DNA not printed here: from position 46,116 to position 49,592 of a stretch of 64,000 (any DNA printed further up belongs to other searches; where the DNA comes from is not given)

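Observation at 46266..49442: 1058-aa formate-dehydrogenase/NuoG-like fusion in which several cofactor motifs appear lost (possible pseudo-enzyme or electron-relay scaffold)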

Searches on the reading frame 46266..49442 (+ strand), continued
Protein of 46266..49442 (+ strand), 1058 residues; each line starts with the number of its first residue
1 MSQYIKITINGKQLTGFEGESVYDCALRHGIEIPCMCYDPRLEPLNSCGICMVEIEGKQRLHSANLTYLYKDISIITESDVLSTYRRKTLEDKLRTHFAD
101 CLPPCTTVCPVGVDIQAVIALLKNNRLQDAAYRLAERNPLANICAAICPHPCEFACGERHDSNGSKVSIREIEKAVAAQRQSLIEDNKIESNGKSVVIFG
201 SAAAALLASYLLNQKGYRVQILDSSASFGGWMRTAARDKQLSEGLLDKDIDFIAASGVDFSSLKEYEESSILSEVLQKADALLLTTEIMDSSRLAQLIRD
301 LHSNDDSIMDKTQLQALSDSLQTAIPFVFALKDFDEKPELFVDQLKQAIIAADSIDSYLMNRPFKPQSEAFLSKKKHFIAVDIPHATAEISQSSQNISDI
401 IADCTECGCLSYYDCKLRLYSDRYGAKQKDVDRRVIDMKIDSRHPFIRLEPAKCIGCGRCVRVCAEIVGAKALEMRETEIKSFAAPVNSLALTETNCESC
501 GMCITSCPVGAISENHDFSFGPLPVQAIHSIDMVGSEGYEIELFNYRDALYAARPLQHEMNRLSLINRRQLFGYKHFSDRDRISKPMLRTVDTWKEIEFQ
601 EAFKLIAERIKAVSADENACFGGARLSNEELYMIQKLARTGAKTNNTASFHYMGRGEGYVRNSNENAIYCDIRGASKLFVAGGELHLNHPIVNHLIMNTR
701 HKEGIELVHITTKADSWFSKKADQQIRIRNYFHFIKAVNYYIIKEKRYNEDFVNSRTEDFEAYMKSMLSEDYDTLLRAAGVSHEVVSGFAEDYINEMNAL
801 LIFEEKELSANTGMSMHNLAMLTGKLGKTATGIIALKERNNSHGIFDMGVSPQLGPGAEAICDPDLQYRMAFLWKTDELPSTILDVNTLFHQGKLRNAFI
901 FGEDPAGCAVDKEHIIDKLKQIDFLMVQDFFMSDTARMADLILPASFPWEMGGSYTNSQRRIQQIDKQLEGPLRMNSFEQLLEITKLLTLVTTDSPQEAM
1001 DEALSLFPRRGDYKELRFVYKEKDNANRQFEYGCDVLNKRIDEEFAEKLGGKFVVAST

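Call 46: find_encoding_contigs(protein=P0047, flank=10000, max_places=4)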
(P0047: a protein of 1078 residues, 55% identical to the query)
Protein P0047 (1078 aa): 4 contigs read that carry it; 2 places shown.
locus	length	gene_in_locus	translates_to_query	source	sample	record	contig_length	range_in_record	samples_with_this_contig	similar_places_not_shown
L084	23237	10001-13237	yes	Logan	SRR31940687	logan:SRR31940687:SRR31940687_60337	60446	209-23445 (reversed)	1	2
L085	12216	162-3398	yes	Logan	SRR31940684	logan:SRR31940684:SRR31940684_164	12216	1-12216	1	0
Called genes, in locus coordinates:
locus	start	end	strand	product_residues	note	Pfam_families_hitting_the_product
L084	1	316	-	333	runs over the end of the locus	PF01515:PTA_PTB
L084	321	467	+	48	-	-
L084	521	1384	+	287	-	PF14093:DUF4271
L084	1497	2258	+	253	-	PF02602:HEM4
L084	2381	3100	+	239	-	PF02754:CCG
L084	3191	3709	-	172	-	PF07998:Peptidase_M54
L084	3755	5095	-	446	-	PF00072:Response_reg, PF00158:Sigma54_activat, PF14532:Sigma54_activ_2, PF07724:AAA_2 (weak), PF07728:AAA_5, PF00004:AAA (weak), PF25601:AAA_lid_14, PF02954:HTH_8, +1 more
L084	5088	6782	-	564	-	PF00672:HAMP (weak), PF00512:HisKA, PF02518:HATPase_c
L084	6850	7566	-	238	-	PF01597:GCV_H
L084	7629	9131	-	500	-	PF01597:GCV_H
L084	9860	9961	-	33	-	-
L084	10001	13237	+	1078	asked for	PF13510:Fer2_4, PF14691:Fer4_20, PF07992:Pyr_redox_2 (weak), PF13450:NAD_binding_8, PF13237:Fer4_10 (weak), PF14697:Fer4_21 (weak), PF22117:Fer4_Nqo3 (weak), PF00384:Molybdopterin, +2 more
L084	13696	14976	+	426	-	PF13620:CarboxypepD_reg (weak), PF22904:NOMO1-like_2nd (weak), PF17210:SdrD_B, PF23623:GBD_IRG7_N (faint), PF18962:Por_Secre_tail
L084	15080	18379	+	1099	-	PF00515:TPR_1 (faint), PF07719:TPR_2 (faint), PF13176:TPR_7 (faint), PF13181:TPR_8 (faint), PF13374:TPR_10 (faint), PF17874:TPR_MalT (weak), PF13424:TPR_12, PF12770:CHAT, +3 more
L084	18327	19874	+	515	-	PF09976:TPR_21 (faint), PF13428:TPR_14 (faint), PF13181:TPR_8 (faint), PF00515:TPR_1 (faint), PF13424:TPR_12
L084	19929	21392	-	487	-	-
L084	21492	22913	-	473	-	-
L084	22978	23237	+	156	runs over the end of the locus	?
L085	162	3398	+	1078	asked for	PF13510:Fer2_4, PF14691:Fer4_20, PF07992:Pyr_redox_2 (weak), PF13450:NAD_binding_8, PF13237:Fer4_10 (weak), PF14697:Fer4_21 (weak), PF22117:Fer4_Nqo3 (weak), PF00384:Molybdopterin, +2 more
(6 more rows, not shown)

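Call 48: search_protein_families(library=ncbifam, proteins=[L002:5475-7013:-, L002:4565-5431:-, L002:3342-4568:-, L002:2588-3319:-, L002:7615-8151:+, L002:8148-9941:+], max_evalue=0.001)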
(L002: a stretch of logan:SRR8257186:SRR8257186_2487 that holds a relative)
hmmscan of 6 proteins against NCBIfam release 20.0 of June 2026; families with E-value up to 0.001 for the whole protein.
L002:5475-7013:- (512 aa): 3 families
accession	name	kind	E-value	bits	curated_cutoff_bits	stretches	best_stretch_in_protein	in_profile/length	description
NF002270.0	PRK01202.1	subfamily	2.5e-16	59.6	117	1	338-460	4-128/129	glycine cleavage system protein GcvH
TIGR00527.1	gcvH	equivalog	1.3e-12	47.8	115.85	1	338-460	2-127/129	glycine cleavage system protein GcvH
TIGR03077.1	not_gcvH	equivalog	0.00044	20.2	144.05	0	345-424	3-82/110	glycine cleavage protein H-like protein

L002:4565-5431:- (288 aa): 19 families
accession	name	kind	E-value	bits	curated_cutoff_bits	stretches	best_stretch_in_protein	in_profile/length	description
NF045715.1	sulf_resp_HmcB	equivalog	3.1e-91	305.7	420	1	4-286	1-292/307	sulfate respiration complex iron-sulfur protein HmcB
NF008134.0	PRK10882.1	equivalog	2.8e-61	207.4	263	1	3-253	2-289/329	hydrogenase 2 operon protein HybA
TIGR01582.1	FDH-beta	equivalog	9.7e-33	113.5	334.7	1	39-229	22-221/283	formate dehydrogenase subunit beta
NF045797.1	DsrO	equivalog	9.7e-28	97.2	200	1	1-206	1-216/235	sulfate reduction electron transfer complex DsrMKJOP subunit DsrO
TIGR02951.1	DMSO_dmsB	equivalog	1e-25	90.6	214.1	1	39-195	2-156/161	DMSO/selenate family reductase complex B subunit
TIGR03149.1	cyt_nit_nrfC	equivalog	8.8e-24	84.1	377.6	1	3-207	2-199/225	cytochrome c nitrite reductase Fe-S protein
NF011569.0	PRK14993.1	equivalog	1.1e-21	77.4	416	1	10-204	10-200/244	tetrathionate reductase subunit TtrB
NF038355.1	FDH3_beta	equivalog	2.6e-18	66.7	240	1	42-166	6-121/180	formate dehydrogenase FDH3 subunit beta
TIGR03478.1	DMSO_red_II_bet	subfamily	1.4e-16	60.3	480.7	1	99-194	128-222/321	DMSO reductase family type II enzyme, iron-sulfur subunit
NF009408.0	PRK12769.1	equivalog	1.8e-16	59.4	1003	1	44-202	8-157/659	formate-dependent uric acid utilization protein AegA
NF009451.0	PRK12809.1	equivalog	1.1e-15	56.9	1154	1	44-202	8-151/639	formate-dependent uric acid utilization protein YgfT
NF041715.1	arsenate_red_ArrB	equivalog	2.7e-15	56.5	450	1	39-152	3-107/233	arsenate respiratory reductase iron-sulfur subunit ArrB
NF045766.1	PhenlGlyoxDHPadI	equivalog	6.6e-14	51.5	700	1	42-198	8-144/443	NADH-dependent phenylglyoxylate dehydrogenase subunit beta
NF042979.1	EthbenzDh_ebdB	equivalog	2.4e-12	46.4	740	1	99-202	150-252/354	ethylbenzene dehydrogenase subunit beta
NF041782.1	mnquin_red_QrcC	equivalog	1.3e-11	44.7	400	1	39-154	1-121/239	menaquinone reductase iron-sulfur cluster-binding subunit QrcC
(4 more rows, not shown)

L002:3342-4568:- (408 aa): 3 families
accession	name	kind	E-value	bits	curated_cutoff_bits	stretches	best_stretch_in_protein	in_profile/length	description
NF045714.1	sulf_resp_HmcC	equivalog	2.5e-94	316.7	550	1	33-400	2-370/376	sulfate respiration complex protein HmcC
NF008133.1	PRK10881.1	equivalog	1.6e-63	215.4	450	1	28-398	8-374/377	Ni/Fe-hydrogenase cytochrome b subunit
NF041784.1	mnquin_red_QrcD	equivalog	5e-17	62.3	570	1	40-388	26-391/408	menaquinone reductase integral membrane subunit QrcD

L002:2588-3319:- (243 aa): 4 families
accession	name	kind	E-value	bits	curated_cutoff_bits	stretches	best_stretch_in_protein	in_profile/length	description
NF002270.0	PRK01202.1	subfamily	9.5e-16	57.8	117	1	57-173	3-120/129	glycine cleavage system protein GcvH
TIGR00527.1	gcvH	equivalog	6.2e-13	48.9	115.85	1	57-167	1-113/129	glycine cleavage system protein GcvH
TIGR03077.1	not_gcvH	equivalog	5.1e-09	36.1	144.05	1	63-157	1-97/110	glycine cleavage protein H-like protein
NF045810.1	GcvH_rel_desulf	equivalog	1.1e-08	34.9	150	1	62-172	17-127/167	GcvH-related protein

L002:7615-8151:+ (178 aa): 9 families
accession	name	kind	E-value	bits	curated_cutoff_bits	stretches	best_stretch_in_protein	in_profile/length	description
NF005722.0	PRK07539.1-2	equivalog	4e-46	156.9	141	1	22-165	12-155/157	NADH-quinone oxidoreductase subunit NuoE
NF004638.0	PRK05988.1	equivalog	1.2e-37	129.2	198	1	17-167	8-158/159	formate dehydrogenase subunit gamma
TIGR01958.1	nuoE_fam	subfamily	7.2e-37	126.8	142.4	1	26-164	5-145/148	NADH-quinone oxidoreductase subunit NuoE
NF005747.0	PRK07571.1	equivalog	1.8e-35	122.2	224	1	18-169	20-171/173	bidirectional hydrogenase complex protein HoxE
NF005721.0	PRK07539.1-1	equivalog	2.7e-33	115.5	308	1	24-171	35-182/292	NADH-quinone oxidoreductase subunit NuoE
NF005725.0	PRK07539.1-5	equivalog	1.1e-32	113.2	220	1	17-168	19-173/174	NADH-quinone oxidoreductase subunit NuoE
NF005724.0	PRK07539.1-4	equivalog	4.1e-27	95.5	280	1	22-167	25-173/240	NADH-quinone oxidoreductase subunit NuoE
NF009040.0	PRK12373.1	equivalog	6.6e-24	85.4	514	1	27-167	27-170/400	NADH-quinone oxidoreductase subunit E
NF005723.0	PRK07539.1-3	equivalog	1.9e-22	79.9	226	1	28-150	15-139/158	NADH-quinone oxidoreductase subunit NuoE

L002:8148-9941:+ (597 aa): 48 families (the best 25 are shown)
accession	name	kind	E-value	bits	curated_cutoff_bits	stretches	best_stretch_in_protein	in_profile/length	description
TIGR01959.1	nuoF_fam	equivalog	2.8e-144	480.5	558.65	1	125-526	10-410/410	NADH-quinone oxidoreductase subunit NuoF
NF010120.0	PRK13596.1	equivalog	2e-113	379.2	389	1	120-530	11-421/433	NADH-quinone oxidoreductase subunit NuoF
NF008436.0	PRK11278.1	equivalog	1.3e-105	353.9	749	1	127-533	25-433/448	NADH-quinone oxidoreductase subunit NuoF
TIGR04481.1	PR_assoc_PrdC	equivalog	1e-11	44.3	490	1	151-402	73-286/425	proline reductase-associated electron transfer protein PrdC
NF058577.1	FdxA_fam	equivalog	1.5e-11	44.3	65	2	541-593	2-52/52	4Fe-4S ferredoxin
TIGR01944.1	rnfB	subfamily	1.1e-10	41.4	68.7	1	541-594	107-160/190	RnfABCDGE type electron transport complex subunit B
TIGR01945.1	rnfC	subfamily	1.2e-10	40.5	245.95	1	130-253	99-221/435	RnfABCDGE type electron transport complex subunit C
NF003454.1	PRK05035.1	equivalog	2.3e-09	36.3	345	1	147-255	119-224/556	electron transport complex subunit RsxC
NF005415.0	PRK06991.1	equivalog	7.4e-09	35.6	281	1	537-591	75-129/284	electron transport complex subunit RsxB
NF040864.1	HgcB_ferredoxin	equivalog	1.4e-08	34.5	99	1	539-596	6-63/93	mercury methylation ferredoxin HgcB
NF003475.0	PRK05113.1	equivalog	7.5e-08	32.5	203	1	543-594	109-160/190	electron transport complex subunit RsxB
TIGR02700.1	flavo_MJ0208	hypoth_equivalog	1.3e-07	31.1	251.35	1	539-594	140-194/234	dihydromethanopterin reductase (acceptor)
NF043069.1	T4HPD_activ_SAM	equivalog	1.5e-07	31.1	425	1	544-593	48-96/299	trans-4-hydroxy-L-proline dehydratase activase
NF005505.0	PRK07118.1-4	equivalog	2e-07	30.8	378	1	537-594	206-262/265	Fe-S cluster domain-containing protein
NF041836.1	rnfB_Methano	equivalog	3.8e-07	29.8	445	1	540-594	209-262/265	Rnf electron transport complex subunit RnfB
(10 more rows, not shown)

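Call 56: find_related_loci(query=A3, collection=metagenome_contigs, flank=8000)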
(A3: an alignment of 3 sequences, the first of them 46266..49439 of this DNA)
Query A3 (1058 aa) in metagenome_contigs; peptide patterns used: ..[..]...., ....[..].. (x = any residue, [..] = any of these).
437 stretches matched a pattern; 24 encode a relative of the query (tblastn E <= 1e-3); 23 distinct loci.
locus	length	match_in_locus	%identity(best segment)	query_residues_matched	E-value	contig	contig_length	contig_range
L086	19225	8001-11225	54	1-1053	0e+0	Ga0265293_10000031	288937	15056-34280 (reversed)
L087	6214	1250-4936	54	1-1049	0e+0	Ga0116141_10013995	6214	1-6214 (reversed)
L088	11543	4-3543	54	50-1049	0e+0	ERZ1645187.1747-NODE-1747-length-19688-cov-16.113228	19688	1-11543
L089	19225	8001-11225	53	1-1053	0e+0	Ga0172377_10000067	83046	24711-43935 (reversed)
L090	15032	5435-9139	37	1-1053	2e-154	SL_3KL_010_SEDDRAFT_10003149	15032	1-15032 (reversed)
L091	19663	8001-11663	37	5-1045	4e-153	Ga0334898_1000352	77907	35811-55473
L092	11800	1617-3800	26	1-1008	3e-56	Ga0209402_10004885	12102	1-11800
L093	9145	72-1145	28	656-1008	2e-31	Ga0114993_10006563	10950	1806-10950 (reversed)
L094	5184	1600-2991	25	572-1010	3e-29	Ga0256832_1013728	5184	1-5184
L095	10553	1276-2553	25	561-988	1e-28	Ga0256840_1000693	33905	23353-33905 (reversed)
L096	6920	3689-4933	25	572-963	1e-27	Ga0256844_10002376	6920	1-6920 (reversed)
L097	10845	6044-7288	26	572-963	3e-27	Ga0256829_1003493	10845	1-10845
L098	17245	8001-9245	25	572-963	9e-27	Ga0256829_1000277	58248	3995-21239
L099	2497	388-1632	25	572-963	1e-25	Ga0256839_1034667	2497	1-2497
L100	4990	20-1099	26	602-963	3e-25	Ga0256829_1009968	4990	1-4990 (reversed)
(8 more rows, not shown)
